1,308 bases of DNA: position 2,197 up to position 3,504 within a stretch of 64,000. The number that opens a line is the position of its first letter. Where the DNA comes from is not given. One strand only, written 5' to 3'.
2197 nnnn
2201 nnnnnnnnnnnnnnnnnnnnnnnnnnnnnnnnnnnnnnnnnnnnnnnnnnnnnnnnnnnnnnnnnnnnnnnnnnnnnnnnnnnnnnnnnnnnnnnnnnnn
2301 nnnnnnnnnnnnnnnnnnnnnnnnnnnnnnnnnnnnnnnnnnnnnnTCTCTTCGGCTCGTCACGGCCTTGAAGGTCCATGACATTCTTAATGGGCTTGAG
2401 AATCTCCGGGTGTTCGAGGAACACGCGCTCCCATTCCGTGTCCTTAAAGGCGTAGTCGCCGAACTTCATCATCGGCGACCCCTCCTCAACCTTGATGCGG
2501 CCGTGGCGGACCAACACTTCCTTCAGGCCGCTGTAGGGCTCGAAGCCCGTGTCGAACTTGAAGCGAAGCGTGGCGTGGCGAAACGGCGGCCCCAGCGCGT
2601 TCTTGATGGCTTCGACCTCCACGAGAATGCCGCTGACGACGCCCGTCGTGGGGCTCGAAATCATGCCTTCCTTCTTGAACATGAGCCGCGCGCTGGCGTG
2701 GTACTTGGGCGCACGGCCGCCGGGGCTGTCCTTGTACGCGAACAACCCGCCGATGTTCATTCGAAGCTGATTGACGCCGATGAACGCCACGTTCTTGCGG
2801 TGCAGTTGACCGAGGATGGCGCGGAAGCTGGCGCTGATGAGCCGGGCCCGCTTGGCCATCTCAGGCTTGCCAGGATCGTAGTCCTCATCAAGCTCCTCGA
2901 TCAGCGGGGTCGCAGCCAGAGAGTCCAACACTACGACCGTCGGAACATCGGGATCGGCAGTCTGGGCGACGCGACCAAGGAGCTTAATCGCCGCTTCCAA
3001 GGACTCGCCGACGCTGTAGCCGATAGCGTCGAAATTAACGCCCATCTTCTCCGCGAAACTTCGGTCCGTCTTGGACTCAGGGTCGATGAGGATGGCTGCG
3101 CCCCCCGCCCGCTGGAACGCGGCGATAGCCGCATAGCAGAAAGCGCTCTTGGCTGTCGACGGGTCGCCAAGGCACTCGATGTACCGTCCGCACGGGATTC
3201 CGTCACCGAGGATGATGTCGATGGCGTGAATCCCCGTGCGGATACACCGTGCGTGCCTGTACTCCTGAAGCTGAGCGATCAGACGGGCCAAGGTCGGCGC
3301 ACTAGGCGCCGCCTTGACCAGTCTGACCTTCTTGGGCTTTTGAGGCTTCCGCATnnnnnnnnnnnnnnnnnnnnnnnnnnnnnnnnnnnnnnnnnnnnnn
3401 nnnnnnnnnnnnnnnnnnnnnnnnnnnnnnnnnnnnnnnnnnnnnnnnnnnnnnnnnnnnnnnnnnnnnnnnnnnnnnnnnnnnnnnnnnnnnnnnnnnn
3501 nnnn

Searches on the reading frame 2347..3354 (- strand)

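Call 76: search_protein_families(library=pfam, max_evalue=0.0001, proteins=[window:2347-3354:-])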
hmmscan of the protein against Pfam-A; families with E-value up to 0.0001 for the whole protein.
window:2347-3354:- (336 aa): 2 families
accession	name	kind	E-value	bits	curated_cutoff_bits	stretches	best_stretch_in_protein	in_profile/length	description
PF00154.27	RecA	-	1.9e-37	129.6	27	1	34-271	29-261/262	recA bacterial DNA recombination protein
PF06745.19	ATPase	-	6.7e-05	22.8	26.6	1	38-111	1-77/231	KaiC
